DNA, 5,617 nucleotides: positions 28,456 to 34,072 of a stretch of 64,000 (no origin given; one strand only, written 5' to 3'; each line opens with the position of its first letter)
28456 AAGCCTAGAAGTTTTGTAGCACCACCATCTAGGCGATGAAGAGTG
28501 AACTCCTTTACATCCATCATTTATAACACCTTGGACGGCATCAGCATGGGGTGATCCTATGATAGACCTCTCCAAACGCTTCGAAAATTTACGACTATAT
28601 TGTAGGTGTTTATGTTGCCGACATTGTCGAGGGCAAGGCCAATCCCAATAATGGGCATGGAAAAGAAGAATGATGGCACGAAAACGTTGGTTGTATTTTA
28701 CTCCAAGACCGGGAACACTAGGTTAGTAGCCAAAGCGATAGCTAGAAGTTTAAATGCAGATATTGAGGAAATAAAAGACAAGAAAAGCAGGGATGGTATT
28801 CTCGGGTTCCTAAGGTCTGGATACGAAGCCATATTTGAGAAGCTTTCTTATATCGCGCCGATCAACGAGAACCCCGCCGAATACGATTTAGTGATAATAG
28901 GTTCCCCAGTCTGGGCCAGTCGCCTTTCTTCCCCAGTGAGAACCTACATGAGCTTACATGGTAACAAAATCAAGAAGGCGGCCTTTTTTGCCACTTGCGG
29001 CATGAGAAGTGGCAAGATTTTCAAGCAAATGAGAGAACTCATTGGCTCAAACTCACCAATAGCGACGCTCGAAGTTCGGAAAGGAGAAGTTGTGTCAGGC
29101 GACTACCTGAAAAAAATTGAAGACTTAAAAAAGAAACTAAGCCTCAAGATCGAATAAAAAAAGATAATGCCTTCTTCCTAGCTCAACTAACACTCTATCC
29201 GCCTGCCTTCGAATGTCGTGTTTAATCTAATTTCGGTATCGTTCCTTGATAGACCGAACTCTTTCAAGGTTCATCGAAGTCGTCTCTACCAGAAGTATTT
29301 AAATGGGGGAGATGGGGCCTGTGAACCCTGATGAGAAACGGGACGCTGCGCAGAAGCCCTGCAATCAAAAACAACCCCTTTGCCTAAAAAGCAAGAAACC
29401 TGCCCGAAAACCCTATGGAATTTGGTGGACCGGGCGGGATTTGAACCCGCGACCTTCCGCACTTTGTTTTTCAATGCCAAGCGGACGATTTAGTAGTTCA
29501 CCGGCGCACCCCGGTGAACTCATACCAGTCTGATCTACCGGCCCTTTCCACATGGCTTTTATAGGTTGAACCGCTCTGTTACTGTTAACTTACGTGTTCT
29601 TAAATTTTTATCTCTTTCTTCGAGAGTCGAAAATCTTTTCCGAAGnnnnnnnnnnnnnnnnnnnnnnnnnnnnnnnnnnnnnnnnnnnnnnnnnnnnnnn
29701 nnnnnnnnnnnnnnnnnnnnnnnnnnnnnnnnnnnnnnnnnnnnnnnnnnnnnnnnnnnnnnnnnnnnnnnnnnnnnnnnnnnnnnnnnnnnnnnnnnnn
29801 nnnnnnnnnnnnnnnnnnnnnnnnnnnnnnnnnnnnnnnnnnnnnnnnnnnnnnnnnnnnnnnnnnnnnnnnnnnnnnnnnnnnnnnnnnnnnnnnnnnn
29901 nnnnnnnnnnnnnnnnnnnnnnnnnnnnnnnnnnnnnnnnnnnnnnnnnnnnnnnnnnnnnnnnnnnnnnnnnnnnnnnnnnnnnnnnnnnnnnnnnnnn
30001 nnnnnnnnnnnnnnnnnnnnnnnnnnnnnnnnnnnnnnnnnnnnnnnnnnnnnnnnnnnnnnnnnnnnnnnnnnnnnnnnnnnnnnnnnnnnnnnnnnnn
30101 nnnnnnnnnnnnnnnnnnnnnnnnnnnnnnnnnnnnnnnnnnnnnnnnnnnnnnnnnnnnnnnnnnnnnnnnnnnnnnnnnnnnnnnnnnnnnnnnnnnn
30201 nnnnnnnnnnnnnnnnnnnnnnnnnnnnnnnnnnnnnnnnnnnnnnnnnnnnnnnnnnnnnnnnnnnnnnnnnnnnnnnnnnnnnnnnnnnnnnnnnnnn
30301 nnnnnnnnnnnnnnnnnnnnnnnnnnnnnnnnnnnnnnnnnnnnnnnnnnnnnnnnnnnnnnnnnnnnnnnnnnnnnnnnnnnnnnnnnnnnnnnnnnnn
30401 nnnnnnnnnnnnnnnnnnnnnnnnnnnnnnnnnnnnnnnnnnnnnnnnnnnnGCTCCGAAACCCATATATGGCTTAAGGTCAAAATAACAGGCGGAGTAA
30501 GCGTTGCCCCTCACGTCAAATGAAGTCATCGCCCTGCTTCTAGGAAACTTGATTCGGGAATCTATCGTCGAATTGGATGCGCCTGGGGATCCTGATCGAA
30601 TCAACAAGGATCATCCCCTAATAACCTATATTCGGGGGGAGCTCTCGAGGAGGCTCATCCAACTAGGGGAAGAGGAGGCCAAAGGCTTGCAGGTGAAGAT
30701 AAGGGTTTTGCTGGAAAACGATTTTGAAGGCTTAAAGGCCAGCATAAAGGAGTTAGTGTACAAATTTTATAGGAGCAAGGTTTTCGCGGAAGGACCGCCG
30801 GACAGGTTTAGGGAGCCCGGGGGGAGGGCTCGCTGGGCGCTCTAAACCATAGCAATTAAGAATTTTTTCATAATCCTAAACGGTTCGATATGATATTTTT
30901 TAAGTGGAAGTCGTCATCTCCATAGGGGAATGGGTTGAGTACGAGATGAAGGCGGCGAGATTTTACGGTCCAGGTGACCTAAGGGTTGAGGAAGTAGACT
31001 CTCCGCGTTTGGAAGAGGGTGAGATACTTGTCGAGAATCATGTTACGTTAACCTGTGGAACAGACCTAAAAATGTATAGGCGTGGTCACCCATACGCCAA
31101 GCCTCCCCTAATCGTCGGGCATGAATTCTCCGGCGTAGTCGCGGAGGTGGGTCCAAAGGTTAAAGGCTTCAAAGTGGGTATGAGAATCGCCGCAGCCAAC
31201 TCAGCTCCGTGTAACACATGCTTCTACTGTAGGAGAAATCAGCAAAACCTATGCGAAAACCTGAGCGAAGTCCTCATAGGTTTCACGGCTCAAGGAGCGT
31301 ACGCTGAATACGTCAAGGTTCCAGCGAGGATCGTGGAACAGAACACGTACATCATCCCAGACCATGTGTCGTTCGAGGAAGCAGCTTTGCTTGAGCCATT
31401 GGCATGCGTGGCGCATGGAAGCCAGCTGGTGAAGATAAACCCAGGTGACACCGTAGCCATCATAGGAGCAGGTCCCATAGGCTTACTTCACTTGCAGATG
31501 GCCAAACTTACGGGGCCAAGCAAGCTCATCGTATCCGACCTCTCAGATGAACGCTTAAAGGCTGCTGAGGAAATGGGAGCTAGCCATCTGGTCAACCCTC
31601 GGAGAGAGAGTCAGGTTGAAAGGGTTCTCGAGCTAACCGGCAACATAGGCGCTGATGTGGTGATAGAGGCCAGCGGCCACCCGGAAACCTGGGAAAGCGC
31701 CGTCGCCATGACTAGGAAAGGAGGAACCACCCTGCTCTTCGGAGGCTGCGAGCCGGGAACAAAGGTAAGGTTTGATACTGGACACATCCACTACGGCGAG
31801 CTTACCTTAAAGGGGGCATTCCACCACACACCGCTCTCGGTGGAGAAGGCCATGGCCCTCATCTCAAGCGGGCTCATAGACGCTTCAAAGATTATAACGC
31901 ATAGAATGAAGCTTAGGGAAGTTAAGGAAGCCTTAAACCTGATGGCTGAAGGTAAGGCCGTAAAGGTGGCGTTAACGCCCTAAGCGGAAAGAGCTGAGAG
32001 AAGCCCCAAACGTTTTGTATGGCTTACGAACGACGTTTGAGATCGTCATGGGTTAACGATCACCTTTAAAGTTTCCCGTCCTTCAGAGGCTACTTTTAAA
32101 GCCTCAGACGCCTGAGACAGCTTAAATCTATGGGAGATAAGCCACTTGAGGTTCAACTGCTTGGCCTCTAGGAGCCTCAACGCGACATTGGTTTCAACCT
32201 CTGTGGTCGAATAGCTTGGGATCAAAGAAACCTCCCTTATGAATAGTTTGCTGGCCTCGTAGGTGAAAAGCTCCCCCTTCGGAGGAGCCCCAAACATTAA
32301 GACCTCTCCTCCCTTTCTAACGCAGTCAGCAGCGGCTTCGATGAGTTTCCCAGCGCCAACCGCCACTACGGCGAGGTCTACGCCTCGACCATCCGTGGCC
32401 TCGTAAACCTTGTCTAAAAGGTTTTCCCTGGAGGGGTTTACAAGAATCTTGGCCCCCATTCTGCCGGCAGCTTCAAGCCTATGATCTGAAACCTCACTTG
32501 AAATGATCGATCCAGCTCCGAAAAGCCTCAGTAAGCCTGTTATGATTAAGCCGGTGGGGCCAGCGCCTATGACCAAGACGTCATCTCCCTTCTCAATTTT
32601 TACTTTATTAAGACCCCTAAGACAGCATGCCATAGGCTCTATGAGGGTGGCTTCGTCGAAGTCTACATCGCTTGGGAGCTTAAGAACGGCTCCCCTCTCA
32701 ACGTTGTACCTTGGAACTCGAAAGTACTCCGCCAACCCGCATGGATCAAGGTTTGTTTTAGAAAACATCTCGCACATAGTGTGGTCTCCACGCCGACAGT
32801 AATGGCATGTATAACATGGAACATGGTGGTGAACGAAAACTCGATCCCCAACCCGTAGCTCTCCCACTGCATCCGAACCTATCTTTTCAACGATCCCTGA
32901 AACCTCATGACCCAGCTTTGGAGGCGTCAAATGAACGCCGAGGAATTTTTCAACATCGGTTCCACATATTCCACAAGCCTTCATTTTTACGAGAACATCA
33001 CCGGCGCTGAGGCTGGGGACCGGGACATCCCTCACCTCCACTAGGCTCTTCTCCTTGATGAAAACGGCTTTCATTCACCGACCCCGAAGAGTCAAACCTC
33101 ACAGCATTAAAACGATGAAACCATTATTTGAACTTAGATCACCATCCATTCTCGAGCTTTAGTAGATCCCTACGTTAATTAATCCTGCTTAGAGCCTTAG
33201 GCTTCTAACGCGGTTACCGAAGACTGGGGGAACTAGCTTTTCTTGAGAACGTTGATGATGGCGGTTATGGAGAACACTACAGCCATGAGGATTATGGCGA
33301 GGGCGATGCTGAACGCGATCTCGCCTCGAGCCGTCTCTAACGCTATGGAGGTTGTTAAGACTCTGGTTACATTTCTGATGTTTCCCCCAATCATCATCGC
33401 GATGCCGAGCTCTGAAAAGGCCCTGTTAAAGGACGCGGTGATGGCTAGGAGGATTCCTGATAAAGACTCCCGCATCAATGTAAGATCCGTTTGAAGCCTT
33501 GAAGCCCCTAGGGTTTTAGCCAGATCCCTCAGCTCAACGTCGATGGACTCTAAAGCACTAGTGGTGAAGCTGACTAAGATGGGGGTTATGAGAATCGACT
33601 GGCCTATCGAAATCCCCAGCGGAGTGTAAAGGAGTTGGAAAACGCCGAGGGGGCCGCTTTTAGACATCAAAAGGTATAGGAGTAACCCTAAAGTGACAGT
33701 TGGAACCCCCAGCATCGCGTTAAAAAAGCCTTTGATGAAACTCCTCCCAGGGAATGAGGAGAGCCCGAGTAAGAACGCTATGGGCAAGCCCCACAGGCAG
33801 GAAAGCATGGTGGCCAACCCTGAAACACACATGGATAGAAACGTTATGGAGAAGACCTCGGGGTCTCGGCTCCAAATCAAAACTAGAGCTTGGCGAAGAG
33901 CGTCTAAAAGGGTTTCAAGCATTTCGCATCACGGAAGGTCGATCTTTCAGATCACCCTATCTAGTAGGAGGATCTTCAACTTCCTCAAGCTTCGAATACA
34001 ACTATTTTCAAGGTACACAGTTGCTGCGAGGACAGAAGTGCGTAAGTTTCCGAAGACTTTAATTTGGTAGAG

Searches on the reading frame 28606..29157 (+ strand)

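Call 35: search_protein_families(library=pfam, proteins=[window:28606-29157:+], max_evalue=0.0001)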
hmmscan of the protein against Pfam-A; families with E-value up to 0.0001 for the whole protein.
window:28606-29157:+ (183 aa): 3 families
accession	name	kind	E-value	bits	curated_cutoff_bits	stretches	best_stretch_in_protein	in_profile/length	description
PF12641.12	Flavodoxin_3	-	2.9e-09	37.4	27.5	0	28-61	1-36/160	Flavodoxin domain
PF12724.12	Flavodoxin_5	-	3.4e-08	34.4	27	0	87-163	38-119/145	Flavodoxin domain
PF12682.12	Flavodoxin_4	-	1.2e-07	31.8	24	1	26-135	1-116/155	Flavodoxin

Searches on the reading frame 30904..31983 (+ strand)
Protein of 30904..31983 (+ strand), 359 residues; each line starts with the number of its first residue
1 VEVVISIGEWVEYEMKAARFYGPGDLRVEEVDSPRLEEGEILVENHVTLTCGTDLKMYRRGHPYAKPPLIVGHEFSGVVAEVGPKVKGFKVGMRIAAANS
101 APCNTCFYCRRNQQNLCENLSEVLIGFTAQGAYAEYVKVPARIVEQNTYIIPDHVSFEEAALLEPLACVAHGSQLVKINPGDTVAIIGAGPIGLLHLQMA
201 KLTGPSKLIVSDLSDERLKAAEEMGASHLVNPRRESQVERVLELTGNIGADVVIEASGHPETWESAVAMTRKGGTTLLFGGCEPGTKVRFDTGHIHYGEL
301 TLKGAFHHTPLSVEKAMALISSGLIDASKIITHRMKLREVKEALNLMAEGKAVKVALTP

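Call 35: search_protein_families(library=pfam, proteins=[window:30904-31983:+], max_evalue=0.0001)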
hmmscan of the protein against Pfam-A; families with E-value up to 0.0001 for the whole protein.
window:30904-31983:+ (359 aa): 4 families
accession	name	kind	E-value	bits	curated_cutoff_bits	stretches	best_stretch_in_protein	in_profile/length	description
PF00107.32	ADH_zinc_N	-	7e-29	100.8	31.8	1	191-321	1-128/129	Zinc-binding dehydrogenase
PF08240.17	ADH_N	-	2.8e-27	95.5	23.5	1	38-144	2-99/104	Alcohol dehydrogenase GroES-like domain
PF16912.11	Glu_dehyd_C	-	3e-12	46.9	34.9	1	163-356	7-208/211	Glucose dehydrogenase C-terminus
PF13602.12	ADH_zinc_N_2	-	5.3e-05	24.6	27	0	224-352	1-128/134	Zinc-binding dehydrogenase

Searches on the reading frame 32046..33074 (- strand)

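Call 35: search_protein_families(library=pfam, proteins=[window:32046-33074:-], max_evalue=0.0001)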
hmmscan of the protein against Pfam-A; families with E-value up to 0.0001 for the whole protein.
window:32046-33074:- (342 aa): 4 families
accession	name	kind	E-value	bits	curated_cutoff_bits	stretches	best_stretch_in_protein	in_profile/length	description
PF08240.17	ADH_N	-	9.3e-24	84.1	23.5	1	24-125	2-99/104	Alcohol dehydrogenase GroES-like domain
PF00107.32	ADH_zinc_N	-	2e-20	73.5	31.8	1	173-302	1-127/129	Zinc-binding dehydrogenase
PF13602.12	ADH_zinc_N_2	-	1.5e-08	36.1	27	1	224-340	16-134/134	Zinc-binding dehydrogenase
PF16912.11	Glu_dehyd_C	-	8.2e-05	22.6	34.9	0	163-340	31-209/211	Glucose dehydrogenase C-terminus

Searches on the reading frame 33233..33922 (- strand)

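Call 35: search_protein_families(library=pfam, proteins=[window:33233-33922:-], max_evalue=0.0001)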
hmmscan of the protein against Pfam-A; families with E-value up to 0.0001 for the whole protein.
window:33233-33922:- (229 aa): 1 family
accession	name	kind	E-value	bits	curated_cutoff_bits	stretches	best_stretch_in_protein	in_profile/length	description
PF00528.27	BPD_transp_1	-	2.4e-11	44.2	26.4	1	45-226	1-178/184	Binding-protein-dependent transport system inner membrane component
